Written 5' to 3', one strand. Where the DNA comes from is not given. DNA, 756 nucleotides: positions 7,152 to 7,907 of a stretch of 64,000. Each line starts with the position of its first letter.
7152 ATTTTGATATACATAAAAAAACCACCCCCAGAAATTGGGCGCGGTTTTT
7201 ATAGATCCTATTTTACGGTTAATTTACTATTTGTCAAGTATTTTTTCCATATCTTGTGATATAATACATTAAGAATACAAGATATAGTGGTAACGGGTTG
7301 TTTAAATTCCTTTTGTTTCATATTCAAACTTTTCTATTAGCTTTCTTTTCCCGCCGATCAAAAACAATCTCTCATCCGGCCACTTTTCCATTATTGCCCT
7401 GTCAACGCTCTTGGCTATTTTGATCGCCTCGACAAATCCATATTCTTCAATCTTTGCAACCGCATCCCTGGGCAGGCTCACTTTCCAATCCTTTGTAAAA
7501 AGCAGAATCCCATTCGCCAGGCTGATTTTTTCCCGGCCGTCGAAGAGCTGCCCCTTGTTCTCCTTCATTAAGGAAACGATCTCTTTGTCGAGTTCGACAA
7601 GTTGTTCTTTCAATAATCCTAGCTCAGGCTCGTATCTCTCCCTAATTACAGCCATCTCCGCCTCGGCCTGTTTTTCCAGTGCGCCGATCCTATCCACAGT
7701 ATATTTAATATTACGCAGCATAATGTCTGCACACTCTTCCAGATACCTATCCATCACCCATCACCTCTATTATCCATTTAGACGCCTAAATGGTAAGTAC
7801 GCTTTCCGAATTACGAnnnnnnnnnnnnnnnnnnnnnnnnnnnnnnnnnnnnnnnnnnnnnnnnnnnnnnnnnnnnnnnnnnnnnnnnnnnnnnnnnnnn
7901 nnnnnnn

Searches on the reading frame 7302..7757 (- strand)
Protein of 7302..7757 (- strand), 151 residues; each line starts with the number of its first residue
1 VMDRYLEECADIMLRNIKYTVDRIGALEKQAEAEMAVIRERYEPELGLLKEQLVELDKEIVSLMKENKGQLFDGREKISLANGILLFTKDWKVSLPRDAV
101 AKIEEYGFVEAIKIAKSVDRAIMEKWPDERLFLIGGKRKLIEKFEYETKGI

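Call 57: search_protein_families(library=pfam, proteins=[window:7302-7757:-], max_evalue=0.00001)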
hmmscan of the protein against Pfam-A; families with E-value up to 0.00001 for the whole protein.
window:7302-7757:- (151 aa): 1 family
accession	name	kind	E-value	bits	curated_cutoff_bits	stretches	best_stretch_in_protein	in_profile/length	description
PF07352.17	Phage_Mu_Gam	-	1.3e-18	67.9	28.3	1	10-147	4-148/149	Bacteriophage Mu Gam like protein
